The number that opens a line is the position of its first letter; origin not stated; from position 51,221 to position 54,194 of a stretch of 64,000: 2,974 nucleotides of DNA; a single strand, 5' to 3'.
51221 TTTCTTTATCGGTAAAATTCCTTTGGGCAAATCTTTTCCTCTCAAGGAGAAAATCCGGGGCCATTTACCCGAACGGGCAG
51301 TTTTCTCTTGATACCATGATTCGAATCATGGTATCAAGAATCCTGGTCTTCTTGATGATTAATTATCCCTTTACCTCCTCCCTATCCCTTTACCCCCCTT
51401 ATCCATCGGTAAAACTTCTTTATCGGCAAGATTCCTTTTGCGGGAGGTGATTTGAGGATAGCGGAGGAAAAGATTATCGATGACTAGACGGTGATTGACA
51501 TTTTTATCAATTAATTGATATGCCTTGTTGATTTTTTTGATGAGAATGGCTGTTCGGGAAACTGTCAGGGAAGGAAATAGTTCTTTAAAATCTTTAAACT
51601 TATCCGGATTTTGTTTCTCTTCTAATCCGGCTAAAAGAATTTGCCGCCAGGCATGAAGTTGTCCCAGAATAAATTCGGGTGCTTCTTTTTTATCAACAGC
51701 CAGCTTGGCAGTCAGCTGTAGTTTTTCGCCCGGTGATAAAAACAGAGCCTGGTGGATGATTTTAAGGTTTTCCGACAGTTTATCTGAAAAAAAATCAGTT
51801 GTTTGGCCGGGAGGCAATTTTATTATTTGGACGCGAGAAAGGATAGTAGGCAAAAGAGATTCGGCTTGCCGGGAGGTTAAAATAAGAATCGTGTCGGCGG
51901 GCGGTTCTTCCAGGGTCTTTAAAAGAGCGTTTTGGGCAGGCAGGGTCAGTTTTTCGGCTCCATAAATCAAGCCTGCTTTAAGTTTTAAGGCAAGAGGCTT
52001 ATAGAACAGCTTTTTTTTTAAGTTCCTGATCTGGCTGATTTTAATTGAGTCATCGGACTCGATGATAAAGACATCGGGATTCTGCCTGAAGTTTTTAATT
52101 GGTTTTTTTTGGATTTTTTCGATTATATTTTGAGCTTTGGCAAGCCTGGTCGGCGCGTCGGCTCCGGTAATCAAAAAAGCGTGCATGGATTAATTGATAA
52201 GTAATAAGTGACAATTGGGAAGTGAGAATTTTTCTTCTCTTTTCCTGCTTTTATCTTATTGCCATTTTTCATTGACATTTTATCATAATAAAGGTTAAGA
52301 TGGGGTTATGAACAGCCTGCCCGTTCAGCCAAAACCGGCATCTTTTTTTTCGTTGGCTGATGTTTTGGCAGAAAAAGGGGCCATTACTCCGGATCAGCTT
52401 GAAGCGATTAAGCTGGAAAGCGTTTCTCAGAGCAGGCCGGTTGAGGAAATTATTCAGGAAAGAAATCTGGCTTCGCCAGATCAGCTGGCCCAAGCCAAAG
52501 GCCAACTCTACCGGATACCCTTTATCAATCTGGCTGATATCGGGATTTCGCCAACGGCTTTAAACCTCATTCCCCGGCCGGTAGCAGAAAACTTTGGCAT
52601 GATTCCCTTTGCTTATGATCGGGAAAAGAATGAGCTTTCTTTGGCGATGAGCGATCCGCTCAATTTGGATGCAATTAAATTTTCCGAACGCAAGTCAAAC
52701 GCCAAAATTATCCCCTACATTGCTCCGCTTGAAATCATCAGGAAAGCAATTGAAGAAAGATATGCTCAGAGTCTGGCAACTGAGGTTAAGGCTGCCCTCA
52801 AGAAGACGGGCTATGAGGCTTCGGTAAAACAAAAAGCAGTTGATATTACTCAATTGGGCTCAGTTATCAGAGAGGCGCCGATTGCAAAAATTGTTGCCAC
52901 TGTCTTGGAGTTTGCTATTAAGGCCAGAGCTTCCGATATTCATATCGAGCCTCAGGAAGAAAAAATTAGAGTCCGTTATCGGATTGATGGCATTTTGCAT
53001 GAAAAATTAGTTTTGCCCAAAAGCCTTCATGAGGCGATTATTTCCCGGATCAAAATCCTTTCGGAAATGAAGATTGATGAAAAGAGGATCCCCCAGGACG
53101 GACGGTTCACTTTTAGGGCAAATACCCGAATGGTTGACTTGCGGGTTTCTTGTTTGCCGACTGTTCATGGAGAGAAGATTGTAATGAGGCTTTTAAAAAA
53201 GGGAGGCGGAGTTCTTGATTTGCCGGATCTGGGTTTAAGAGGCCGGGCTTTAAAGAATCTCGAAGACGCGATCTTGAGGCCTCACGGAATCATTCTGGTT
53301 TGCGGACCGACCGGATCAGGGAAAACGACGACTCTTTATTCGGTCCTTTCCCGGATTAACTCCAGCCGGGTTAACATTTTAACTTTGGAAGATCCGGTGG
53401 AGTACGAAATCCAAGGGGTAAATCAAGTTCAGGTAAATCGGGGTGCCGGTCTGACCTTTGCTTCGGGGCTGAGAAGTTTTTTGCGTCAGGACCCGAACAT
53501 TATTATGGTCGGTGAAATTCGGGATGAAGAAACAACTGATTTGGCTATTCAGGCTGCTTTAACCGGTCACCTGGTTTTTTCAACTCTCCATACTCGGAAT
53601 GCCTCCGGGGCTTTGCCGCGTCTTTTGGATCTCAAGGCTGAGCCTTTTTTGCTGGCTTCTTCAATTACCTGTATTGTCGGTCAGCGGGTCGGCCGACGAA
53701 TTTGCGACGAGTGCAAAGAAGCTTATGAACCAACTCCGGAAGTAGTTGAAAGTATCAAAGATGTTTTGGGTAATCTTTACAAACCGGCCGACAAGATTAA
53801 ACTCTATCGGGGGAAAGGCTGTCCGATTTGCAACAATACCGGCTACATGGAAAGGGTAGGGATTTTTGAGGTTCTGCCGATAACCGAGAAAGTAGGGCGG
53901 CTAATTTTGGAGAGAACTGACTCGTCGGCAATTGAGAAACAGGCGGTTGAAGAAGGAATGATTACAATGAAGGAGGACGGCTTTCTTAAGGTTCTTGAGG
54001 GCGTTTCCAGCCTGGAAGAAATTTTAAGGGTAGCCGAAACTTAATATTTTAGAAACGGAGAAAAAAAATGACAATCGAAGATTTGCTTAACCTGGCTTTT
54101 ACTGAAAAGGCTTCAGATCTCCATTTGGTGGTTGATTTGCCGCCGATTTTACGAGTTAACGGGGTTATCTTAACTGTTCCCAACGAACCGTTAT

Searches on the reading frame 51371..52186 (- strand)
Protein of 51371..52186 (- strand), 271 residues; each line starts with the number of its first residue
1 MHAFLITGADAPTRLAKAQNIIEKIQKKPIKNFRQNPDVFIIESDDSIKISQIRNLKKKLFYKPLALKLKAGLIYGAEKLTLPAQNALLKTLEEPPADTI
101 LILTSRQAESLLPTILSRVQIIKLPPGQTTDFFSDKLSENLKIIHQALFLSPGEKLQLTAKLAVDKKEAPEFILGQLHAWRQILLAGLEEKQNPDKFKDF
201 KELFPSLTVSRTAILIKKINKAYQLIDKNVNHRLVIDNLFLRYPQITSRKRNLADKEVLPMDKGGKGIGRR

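Call 7: search_protein_families(library=pfam, proteins=[window:51371-52186:-])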
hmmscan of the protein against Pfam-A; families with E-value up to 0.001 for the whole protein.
window:51371-52186:- (271 aa): 1 family
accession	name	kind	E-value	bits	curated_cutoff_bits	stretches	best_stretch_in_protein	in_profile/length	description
PF13177.12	DNA_pol3_delta2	-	2.2e-27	96.4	27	1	34-126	66-159/161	DNA polymerase III, delta subunit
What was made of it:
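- Checked: ORF 51371-52186(-) matches DNA_pol3_delta2 (holB-like) and ORF 49141-51102(-) is gyrB, followed by ppa and gyrA (call 7).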

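Call 54: find_homologous_proteins(query=window:51371-52186:-)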
Query window:51371-52186:- (271 aa): 5944 proteins with E <= 0.001 among 8000 candidates; the best 120 are listed.
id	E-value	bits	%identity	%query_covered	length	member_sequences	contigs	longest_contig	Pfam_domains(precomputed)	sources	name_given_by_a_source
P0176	1.1e-168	577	100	100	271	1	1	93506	PF13177.13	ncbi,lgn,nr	ncbi:MAG: hypothetical protein JW991_02765 [Candidatus Pacebacteria bacterium]|nr:hypothetical prote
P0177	4.0e-59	218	50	90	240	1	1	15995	PF13177.13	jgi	jgi:hypothetical protein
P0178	4.1e-48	182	45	90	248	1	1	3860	PF13177.13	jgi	-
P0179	1.9e-47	180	43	90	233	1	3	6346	PF13177.13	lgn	-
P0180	4.6e-47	179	44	90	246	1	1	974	PF13177.13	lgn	-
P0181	2.4e-45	173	42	90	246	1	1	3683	PF13177.13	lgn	-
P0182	2.6e-43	167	41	90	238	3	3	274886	PF13177.13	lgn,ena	-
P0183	2.0e-41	160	41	90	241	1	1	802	PF13177.13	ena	-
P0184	3.3e-40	156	45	92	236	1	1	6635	PF13177.13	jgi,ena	-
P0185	7.9e-39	152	38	90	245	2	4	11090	PF13177.13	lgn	-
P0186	2.7e-38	150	40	90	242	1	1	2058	PF13177.13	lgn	-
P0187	1.3e-36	145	44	90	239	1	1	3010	PF13177.13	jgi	jgi:DNA polymerase-3 subunit delta'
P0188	3.0e-36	143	40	90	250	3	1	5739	PF13177.13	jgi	-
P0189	6.2e-36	142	39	90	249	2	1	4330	PF13177.13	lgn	-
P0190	9.4e-36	142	39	90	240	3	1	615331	PF13177.13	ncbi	-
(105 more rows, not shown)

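Call 55: find_encoding_contigs(protein=P0177, flank=6000, max_places=1)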
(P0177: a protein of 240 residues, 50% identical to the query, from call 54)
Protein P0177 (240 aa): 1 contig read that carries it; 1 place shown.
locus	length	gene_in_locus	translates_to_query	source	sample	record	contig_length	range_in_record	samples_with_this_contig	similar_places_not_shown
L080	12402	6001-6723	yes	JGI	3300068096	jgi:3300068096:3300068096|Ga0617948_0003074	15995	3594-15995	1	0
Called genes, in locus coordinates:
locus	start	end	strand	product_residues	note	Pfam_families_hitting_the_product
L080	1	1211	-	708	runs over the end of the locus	PF11028:TMEM260_N, PF13231:PMT_2 (weak)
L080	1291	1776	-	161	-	PF07963:N_methyl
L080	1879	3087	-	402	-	PF28597:T2SSF_N, PF00482:T2SSF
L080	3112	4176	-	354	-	PF00437:T2SSE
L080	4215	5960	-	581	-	PF05157:MshEN, PF00437:T2SSE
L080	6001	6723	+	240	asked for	PF13177:DNA_pol3_delta2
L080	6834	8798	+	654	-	PF02518:HATPase_c, PF00204:DNA_gyraseB, PF01751:Toprim, PF00986:DNA_gyraseB_C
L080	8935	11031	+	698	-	PF03030:H_PPase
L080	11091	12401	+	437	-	?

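Call 56: find_encoding_contigs(protein=P0182, flank=6000, max_places=1)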
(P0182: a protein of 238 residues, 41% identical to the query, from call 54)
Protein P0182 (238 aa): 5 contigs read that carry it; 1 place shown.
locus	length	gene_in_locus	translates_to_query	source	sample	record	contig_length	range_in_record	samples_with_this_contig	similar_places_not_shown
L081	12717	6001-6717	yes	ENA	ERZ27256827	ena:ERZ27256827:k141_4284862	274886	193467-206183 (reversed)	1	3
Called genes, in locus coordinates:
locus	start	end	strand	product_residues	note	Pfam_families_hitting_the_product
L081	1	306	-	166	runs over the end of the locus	-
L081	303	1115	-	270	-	PF06750:A24_N_bact, PF01478:Peptidase_A24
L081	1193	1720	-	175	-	PF07963:N_methyl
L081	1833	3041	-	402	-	PF28597:T2SSF_N, PF00482:T2SSF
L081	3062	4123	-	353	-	PF00437:T2SSE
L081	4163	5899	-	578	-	PF05157:MshEN, PF00437:T2SSE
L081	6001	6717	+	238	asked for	PF13177:DNA_pol3_delta2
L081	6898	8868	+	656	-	PF02518:HATPase_c, PF00204:DNA_gyraseB, PF01751:Toprim, PF00986:DNA_gyraseB_C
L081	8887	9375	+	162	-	PF00719:Pyrophosphatase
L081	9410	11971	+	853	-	PF00521:DNA_topoisoIV, PF03989:DNA_gyraseA_C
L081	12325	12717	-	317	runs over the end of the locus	PF13102:Phage_int_SAM_5 (weak), PF13495:Phage_int_SAM_4 (faint), PF02899:Phage_int_SAM_1, PF00589:Phage_integrase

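Call 57: find_encoding_contigs(protein=P0179, flank=6000, max_places=1)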
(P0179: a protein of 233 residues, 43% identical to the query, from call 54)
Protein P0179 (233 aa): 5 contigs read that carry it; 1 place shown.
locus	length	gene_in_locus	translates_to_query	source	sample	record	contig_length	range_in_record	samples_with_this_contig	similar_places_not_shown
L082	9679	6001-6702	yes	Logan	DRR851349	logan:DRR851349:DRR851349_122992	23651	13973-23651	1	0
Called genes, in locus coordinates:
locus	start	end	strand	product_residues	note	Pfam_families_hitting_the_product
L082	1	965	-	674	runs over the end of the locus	PF11028:TMEM260_N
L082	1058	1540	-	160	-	PF07963:N_methyl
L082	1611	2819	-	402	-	PF28597:T2SSF_N, PF00482:T2SSF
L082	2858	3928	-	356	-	PF00437:T2SSE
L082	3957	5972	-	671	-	PF05157:MshEN, PF00437:T2SSE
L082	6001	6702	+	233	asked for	PF13177:DNA_pol3_delta2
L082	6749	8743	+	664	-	PF02518:HATPase_c, PF00204:DNA_gyraseB, PF01751:Toprim, PF00986:DNA_gyraseB_C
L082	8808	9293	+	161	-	PF00719:Pyrophosphatase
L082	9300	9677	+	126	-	?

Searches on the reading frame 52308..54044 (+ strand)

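Call 7: search_protein_families(library=pfam, proteins=[window:52308-54044:+])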
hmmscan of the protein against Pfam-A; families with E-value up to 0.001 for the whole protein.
window:52308-54044:+ (578 aa): 3 families
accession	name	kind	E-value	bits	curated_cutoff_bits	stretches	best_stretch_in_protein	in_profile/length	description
PF00437.27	T2SSE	-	2.8e-127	424.8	24.9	1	189-574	5-370/370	Type II/IV secretion system protein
PF05157.20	MshEN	-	1.6e-13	50.9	23.1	1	68-156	1-88/90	MshEN domain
PF13401.12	AAA_22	-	0.00061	20.6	27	0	326-359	5-38/130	AAA domain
